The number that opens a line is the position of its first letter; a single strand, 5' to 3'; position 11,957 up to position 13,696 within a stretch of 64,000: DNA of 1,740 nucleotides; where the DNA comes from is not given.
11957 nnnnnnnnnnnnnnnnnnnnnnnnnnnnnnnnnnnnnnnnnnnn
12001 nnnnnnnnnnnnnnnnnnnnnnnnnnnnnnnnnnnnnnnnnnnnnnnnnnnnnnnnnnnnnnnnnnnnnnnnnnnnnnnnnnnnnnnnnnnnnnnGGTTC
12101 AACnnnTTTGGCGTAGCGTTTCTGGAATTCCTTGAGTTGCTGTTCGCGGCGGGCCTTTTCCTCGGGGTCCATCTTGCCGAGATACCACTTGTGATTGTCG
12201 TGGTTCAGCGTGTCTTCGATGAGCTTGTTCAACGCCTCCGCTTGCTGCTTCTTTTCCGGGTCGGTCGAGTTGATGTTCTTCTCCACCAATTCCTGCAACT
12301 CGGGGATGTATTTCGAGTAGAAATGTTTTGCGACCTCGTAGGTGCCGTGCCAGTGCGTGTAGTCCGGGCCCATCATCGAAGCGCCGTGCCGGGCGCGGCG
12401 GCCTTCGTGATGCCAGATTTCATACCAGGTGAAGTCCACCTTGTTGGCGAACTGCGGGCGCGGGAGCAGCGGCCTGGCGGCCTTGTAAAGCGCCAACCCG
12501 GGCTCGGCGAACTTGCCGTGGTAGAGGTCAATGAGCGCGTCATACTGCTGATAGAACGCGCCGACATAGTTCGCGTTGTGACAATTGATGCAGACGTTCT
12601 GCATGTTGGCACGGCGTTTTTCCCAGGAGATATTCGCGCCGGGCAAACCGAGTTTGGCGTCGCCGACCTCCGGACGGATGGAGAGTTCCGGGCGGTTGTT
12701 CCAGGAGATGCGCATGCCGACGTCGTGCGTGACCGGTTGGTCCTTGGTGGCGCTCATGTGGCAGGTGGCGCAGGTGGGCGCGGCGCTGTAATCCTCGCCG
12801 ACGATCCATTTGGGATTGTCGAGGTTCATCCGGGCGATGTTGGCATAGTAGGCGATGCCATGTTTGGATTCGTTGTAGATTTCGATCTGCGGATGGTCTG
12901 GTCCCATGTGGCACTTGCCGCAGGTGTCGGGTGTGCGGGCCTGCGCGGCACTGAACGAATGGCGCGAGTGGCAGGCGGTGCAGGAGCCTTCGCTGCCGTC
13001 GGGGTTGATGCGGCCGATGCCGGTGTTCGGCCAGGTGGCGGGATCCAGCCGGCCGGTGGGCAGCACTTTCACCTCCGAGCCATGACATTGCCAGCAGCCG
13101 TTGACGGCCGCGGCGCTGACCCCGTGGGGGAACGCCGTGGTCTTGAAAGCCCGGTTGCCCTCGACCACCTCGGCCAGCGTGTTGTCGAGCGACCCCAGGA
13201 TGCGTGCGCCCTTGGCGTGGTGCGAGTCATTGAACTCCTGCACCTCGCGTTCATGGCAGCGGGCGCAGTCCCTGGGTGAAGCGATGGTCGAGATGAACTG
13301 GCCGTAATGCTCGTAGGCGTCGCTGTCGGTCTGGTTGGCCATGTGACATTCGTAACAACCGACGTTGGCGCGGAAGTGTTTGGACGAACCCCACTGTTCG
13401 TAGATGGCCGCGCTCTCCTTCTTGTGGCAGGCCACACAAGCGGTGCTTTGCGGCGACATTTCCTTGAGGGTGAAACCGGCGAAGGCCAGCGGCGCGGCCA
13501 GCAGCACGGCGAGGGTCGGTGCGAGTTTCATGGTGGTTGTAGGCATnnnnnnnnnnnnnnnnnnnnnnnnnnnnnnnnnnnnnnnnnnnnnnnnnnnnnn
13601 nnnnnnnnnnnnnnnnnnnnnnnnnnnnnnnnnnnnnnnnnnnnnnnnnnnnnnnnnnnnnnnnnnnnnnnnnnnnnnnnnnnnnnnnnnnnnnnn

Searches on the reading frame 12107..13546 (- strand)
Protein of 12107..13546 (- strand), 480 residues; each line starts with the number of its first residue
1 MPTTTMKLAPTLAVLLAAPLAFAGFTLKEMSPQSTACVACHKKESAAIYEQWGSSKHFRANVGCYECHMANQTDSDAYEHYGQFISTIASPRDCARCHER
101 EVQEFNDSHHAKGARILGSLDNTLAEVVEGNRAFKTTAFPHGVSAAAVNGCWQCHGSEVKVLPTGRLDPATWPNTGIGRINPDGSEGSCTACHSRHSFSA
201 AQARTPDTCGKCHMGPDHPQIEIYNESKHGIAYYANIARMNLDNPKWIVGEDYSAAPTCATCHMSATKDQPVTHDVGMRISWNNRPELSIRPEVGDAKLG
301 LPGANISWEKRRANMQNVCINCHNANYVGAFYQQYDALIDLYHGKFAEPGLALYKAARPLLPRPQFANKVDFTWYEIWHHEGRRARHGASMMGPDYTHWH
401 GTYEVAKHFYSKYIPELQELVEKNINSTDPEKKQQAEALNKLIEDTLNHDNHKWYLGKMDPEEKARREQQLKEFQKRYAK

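Call 4: search_solved_structures(query=window:12107-13546:-, max_evalue=10, show_alignments=5)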
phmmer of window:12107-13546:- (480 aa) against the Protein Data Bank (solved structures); distinct sequences matched with E-value up to 10: 11.
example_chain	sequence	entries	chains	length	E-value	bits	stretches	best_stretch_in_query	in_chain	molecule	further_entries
4qo5_A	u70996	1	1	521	1.3e-52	182.6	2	61-277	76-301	Hypothetical multiheme protein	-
6h5l_A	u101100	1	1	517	6.4e-19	71.5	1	186-336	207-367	Similar to hydroxylamine oxidoreductase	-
6m0p_A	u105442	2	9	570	7.2e-17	64.7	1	186-333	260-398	Aerobic hydroxylamine oxidoreductase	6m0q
1fgj_A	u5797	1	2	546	8.3e-17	64.5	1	185-333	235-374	HYDROXYLAMINE OXIDOREDUCTASE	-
4fas_A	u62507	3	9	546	1e-16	64.3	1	185-333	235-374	Hydroxylamine oxidoreductase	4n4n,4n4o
4n4j_A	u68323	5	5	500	3.8e-15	59.1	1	186-271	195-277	hydroxylamine oxidoreductase | Similar to hydroxylamine oxidoreductase hao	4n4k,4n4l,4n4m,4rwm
6t5e_A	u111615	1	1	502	2.8e-14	56.2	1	186-271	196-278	Hydroxylamine oxidoreductase-like protein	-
6hif_G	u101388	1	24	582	8e-11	44.8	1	185-330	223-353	Hydrazine dehydrogenase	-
3ubr_A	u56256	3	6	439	0.078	15.2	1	47-104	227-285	Cytochrome c-552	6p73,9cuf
2j7a_C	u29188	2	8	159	0.14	14.3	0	13-70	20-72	CYTOCHROME C QUINOL DEHYDROGENASE NRFH | NAPC/NIRT CYTOCHROME C FAMILY PROTEIN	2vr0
8rv0_Y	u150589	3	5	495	8.3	8.5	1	50-99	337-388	Octaheme cytochrome c nitrite reductase | Octaheme nitrite c cytochrome c reductase | Octaheme nitrite reductase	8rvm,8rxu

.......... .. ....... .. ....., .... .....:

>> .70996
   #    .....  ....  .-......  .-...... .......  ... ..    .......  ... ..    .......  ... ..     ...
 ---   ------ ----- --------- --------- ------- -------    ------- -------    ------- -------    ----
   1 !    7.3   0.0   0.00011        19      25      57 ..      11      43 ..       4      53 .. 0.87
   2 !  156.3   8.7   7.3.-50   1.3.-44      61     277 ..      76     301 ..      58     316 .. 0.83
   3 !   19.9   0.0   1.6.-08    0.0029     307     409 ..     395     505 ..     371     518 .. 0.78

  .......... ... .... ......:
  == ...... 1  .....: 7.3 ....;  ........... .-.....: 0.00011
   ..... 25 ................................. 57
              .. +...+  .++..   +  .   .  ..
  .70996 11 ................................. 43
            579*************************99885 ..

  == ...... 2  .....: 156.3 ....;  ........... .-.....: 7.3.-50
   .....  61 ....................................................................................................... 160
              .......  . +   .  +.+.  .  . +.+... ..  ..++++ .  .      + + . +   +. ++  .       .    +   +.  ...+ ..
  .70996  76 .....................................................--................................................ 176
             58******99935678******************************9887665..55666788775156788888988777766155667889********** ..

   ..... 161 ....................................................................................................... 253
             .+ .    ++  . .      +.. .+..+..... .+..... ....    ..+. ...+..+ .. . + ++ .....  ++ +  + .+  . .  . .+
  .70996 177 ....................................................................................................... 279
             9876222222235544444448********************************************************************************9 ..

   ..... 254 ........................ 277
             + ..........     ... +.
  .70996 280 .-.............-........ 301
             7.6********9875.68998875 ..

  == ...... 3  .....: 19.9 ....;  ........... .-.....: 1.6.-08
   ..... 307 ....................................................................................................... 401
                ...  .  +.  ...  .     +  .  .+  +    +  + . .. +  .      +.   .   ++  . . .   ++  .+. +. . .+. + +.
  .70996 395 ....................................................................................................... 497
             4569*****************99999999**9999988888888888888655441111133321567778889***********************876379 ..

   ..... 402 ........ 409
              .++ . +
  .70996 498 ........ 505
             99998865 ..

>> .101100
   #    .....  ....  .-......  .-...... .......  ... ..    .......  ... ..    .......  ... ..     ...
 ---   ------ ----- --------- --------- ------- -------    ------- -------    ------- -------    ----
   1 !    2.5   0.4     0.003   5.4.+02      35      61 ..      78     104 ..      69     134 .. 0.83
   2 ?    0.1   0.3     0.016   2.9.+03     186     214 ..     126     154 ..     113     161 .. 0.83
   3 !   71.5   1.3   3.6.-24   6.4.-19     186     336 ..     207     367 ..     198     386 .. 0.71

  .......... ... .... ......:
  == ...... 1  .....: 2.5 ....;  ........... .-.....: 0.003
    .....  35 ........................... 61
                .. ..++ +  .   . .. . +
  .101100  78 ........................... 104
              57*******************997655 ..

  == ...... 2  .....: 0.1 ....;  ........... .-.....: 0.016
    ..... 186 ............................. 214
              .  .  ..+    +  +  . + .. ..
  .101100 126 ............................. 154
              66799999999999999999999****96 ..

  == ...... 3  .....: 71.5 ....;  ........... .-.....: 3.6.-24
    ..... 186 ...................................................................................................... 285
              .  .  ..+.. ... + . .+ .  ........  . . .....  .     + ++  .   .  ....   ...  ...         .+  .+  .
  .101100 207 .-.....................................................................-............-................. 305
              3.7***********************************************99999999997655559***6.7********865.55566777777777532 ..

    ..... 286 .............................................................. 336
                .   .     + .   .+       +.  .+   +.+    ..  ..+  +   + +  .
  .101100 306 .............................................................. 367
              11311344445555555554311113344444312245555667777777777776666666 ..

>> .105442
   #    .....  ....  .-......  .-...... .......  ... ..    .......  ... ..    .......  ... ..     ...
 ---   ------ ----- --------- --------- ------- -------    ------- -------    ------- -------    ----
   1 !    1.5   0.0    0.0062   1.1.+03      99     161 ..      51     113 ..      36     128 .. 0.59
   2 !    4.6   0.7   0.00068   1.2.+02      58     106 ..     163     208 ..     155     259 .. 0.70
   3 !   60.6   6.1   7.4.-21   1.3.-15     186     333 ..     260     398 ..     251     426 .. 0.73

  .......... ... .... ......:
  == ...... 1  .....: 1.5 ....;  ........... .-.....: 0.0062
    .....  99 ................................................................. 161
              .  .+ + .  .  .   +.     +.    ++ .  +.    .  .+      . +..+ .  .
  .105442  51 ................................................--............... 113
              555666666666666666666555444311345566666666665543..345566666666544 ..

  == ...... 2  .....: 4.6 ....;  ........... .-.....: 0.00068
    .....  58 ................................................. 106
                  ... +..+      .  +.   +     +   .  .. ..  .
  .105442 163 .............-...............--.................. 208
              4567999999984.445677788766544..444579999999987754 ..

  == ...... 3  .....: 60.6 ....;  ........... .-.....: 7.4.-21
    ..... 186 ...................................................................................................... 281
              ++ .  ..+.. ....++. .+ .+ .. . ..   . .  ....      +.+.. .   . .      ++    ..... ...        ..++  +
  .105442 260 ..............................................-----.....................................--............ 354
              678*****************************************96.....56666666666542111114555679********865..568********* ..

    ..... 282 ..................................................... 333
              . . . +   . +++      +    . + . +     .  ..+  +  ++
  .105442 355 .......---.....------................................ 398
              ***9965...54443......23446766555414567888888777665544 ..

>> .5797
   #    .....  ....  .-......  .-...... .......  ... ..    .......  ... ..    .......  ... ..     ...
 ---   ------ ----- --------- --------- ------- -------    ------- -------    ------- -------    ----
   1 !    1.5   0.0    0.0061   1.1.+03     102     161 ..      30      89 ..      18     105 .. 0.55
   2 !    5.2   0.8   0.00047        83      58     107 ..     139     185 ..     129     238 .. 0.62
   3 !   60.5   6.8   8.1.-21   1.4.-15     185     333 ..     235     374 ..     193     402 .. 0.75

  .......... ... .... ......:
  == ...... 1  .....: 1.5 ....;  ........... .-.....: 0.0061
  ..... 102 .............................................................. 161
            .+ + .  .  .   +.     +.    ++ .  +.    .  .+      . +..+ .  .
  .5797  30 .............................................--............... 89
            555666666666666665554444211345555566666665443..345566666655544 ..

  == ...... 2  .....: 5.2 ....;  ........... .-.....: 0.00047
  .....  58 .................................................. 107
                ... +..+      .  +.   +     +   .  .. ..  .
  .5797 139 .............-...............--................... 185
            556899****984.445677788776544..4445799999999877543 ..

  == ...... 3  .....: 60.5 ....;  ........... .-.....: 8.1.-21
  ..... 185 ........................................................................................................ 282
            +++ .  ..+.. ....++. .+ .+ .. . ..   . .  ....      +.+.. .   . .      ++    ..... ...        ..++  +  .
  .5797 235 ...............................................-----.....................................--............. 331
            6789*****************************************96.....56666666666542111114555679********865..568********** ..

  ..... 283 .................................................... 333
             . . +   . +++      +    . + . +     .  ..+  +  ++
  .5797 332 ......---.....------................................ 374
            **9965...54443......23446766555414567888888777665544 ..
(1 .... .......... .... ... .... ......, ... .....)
